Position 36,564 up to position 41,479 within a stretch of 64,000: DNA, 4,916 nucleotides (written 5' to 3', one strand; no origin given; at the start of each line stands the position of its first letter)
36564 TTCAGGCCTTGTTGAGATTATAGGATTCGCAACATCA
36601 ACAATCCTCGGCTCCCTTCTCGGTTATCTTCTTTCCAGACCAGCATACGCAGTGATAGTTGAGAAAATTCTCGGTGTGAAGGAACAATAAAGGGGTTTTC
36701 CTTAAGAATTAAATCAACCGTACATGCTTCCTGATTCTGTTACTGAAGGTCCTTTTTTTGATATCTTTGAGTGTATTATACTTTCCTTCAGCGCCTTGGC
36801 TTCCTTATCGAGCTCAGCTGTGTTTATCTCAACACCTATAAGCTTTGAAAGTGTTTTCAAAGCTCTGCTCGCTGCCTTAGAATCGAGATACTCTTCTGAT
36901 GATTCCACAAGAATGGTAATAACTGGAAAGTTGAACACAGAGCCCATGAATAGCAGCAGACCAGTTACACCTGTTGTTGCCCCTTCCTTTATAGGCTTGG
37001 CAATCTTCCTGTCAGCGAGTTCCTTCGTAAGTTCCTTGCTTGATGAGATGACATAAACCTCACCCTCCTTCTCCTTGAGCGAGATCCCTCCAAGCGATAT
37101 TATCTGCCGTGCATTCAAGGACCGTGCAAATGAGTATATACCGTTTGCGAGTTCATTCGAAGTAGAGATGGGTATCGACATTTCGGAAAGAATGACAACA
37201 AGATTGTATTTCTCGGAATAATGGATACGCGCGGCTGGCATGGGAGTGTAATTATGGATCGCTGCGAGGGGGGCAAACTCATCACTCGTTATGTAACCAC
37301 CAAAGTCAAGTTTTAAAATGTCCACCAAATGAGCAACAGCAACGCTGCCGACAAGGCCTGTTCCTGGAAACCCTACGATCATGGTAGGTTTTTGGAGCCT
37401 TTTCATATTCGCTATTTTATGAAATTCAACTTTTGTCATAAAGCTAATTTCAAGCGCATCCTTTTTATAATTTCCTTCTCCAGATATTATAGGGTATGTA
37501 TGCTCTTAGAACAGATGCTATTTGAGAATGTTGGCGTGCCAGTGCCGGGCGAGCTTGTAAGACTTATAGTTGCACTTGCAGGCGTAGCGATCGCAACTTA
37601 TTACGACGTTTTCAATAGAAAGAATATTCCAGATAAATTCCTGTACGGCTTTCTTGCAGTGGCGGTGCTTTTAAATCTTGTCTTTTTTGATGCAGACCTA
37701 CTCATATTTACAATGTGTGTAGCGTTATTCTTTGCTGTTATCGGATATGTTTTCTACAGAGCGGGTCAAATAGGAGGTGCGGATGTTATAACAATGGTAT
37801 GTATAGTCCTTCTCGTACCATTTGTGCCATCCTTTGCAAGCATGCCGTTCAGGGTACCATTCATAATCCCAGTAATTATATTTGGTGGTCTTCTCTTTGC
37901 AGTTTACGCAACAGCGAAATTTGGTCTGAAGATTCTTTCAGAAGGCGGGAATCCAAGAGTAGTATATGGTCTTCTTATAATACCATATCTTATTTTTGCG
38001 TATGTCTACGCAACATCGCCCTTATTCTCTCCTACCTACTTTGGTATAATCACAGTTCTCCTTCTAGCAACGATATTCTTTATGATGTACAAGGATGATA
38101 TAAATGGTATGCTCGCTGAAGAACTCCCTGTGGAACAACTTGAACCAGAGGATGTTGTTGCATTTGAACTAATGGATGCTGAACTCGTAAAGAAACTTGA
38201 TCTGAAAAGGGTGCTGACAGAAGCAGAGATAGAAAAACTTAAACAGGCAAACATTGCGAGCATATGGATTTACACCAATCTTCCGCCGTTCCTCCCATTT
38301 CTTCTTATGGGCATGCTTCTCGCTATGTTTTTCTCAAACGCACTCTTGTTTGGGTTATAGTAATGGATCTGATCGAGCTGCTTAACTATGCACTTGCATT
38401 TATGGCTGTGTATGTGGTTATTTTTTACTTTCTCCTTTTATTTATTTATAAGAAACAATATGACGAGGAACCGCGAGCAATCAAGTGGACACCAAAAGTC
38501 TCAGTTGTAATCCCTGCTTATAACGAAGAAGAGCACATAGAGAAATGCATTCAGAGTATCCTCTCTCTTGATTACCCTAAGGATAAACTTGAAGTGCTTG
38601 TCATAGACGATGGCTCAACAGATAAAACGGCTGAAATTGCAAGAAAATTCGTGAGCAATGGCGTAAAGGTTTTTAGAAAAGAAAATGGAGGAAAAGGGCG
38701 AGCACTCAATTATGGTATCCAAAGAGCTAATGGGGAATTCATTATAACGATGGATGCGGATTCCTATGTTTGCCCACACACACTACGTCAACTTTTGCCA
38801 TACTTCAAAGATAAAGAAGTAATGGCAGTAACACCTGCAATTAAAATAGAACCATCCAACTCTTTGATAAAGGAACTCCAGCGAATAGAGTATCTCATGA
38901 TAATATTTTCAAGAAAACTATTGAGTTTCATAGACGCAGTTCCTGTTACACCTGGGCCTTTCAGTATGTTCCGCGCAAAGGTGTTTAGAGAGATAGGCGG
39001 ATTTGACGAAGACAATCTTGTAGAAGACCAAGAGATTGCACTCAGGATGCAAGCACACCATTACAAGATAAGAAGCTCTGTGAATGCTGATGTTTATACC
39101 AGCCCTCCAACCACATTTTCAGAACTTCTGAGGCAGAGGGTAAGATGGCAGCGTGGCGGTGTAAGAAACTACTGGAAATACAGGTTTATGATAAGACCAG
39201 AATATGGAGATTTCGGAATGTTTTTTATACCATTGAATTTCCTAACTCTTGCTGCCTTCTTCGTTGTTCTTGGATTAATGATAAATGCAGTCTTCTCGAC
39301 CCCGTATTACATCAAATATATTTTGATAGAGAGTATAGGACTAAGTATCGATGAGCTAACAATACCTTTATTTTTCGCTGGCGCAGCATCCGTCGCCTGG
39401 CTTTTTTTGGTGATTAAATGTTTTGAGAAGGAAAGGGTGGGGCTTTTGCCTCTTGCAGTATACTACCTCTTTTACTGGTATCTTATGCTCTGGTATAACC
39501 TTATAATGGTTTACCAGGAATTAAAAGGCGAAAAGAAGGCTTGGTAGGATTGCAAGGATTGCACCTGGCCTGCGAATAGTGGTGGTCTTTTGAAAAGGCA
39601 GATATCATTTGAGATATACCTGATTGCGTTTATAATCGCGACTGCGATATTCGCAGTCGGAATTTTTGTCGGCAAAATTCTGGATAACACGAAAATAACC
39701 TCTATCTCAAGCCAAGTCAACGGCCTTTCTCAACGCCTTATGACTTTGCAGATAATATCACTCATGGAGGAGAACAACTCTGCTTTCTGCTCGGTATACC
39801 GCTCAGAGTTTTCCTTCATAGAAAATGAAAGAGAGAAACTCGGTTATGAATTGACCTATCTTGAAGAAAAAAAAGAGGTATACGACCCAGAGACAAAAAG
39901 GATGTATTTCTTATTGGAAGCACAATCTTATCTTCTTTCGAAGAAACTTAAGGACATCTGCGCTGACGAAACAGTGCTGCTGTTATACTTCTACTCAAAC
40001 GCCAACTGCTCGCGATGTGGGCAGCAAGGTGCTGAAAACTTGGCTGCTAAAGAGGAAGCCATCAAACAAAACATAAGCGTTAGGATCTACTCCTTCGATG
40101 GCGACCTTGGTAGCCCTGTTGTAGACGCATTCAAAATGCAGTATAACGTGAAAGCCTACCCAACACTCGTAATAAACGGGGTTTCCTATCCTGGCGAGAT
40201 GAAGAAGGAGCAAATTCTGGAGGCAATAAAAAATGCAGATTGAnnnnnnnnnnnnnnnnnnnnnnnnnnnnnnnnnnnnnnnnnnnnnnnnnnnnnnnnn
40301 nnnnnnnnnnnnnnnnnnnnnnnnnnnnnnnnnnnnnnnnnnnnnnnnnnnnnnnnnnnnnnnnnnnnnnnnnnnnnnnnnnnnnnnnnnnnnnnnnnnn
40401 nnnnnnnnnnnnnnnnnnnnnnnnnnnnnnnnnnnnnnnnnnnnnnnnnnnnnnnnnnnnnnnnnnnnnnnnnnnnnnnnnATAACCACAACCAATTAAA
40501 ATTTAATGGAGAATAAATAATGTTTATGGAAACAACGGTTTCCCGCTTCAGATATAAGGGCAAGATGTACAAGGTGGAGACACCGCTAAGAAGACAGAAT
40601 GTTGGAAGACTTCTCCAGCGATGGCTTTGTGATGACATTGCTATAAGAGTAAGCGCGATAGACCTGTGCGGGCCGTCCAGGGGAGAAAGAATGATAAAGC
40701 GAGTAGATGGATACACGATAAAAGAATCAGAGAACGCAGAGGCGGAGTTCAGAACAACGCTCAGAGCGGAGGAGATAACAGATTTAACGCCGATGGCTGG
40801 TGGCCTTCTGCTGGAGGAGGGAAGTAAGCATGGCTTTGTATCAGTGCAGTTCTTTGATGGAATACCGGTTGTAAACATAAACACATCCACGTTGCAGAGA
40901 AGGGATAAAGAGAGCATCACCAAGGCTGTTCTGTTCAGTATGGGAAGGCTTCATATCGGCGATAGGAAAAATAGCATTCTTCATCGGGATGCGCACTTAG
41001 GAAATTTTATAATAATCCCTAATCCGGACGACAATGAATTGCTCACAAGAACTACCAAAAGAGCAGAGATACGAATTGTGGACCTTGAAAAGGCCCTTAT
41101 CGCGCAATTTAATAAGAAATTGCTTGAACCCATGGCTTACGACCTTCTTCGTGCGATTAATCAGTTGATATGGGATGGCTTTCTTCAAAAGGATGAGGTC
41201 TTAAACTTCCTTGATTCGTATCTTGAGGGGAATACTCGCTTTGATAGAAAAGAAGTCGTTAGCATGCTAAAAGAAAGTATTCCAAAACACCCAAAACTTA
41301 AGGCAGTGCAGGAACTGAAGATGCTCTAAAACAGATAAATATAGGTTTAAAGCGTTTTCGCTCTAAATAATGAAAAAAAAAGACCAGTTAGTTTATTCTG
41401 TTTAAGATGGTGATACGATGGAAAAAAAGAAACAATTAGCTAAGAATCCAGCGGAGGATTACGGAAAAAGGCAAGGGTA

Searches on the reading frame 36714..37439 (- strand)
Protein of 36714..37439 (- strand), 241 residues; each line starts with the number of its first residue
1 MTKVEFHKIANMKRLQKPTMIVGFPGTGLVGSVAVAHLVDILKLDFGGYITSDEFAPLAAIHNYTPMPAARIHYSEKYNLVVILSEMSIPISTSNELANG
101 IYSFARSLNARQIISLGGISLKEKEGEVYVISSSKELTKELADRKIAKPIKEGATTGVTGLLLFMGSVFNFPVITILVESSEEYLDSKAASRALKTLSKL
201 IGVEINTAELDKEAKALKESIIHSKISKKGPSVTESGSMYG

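Call 38: search_protein_families(library=pfam, proteins=[window:36714-37439:-], max_evalue=0.00001)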
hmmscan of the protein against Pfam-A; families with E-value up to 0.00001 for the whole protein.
window:36714-37439:- (241 aa): 1 family
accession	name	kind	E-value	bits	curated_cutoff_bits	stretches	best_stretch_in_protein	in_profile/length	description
PF09754.15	PAC2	-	5.8e-37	128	25.8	1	20-221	1-211/215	PAC2 family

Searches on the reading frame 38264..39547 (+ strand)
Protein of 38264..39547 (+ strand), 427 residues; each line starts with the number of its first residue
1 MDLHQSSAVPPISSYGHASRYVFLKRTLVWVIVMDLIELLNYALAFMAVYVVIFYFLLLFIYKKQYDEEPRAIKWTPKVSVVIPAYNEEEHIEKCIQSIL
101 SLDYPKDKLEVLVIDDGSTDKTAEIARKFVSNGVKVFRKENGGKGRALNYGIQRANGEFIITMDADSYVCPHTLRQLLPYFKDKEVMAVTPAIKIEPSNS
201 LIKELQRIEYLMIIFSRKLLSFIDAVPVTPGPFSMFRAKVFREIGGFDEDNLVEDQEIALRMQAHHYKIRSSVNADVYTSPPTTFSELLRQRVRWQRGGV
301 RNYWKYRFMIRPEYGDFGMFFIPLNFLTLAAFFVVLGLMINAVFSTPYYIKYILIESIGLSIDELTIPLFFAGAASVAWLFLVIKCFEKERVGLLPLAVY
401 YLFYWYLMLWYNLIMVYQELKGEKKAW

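Call 38: search_protein_families(library=pfam, proteins=[window:38264-39547:+], max_evalue=0.00001)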
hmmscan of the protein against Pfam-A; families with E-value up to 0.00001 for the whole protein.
window:38264-39547:+ (427 aa): 6 families
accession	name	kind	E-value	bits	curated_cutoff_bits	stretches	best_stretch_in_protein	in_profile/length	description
PF00535.33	Glycos_transf_2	-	1.1e-39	136.5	23.3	1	80-245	1-168/168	Glycosyl transferase family 2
PF13641.12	Glyco_tranf_2_3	-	1.3e-32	114.1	27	1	77-298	1-230/230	Glycosyltransferase like family 2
PF13632.12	Glyco_trans_2_3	-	8.2e-20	71.9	27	1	159-357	1-153/198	Glycosyl transferase family group 2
PF10111.15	Glyco_tranf_2_2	-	9.4e-16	58.5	27.3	1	80-269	1-206/276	Glycosyltransferase like family 2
PF03142.21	Chitin_synth_2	-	1.8e-11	43.8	27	0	151-241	196-289/527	Chitin synthase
PF13506.12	Glyco_transf_21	-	1.9e-11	44.2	21.7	1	147-297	21-174/174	Glycosyl transferase family 21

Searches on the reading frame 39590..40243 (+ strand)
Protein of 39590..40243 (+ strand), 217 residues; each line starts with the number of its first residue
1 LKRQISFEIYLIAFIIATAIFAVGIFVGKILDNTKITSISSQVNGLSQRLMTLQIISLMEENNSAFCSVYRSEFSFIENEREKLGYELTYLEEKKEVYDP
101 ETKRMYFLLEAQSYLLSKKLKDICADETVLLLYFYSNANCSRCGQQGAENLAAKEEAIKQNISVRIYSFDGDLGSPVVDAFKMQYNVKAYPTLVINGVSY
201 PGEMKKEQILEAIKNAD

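Call 38: search_protein_families(library=pfam, proteins=[window:39590-40243:+], max_evalue=0.00001)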
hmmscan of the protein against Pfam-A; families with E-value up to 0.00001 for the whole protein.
window:39590-40243:+ (217 aa): 0 families

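Call 68: search_protein_families(library=pfam, proteins=[window:39590-40243:+], max_evalue=0.1)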
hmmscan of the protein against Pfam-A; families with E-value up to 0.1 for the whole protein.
window:39590-40243:+ (217 aa): 4 families
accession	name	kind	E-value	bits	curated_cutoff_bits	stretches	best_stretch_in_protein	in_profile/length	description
PF13462.12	Thioredoxin_4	-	0.0016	19.1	23.2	0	183-214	133-164/165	Thioredoxin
PF25011.1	VSR_TRX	-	0.01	16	27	1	184-213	178-207/208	Vacuolar sorting receptor thioredoxin-like domain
PF13192.12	Thioredoxin_3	-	0.022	15.2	24.8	1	139-212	9-74/76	Thioredoxin domain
PF00578.27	AhpC-TSA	-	0.035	14.5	26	1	119-182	19-77/124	AhpC/TSA family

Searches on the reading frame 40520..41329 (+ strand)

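Call 38: search_protein_families(library=pfam, proteins=[window:40520-41329:+], max_evalue=0.00001)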
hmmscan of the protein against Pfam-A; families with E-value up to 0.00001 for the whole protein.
window:40520-41329:+ (269 aa): 0 families

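Call 68: search_protein_families(library=pfam, proteins=[window:40520-41329:+], max_evalue=0.1)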
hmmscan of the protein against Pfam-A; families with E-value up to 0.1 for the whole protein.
window:40520-41329:+ (269 aa): 1 family
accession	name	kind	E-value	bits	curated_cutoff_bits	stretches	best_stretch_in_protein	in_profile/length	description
PF03109.22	ABC1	-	0.094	12.3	22.9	0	102-169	140-204/244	ABC1 atypical kinase-like domain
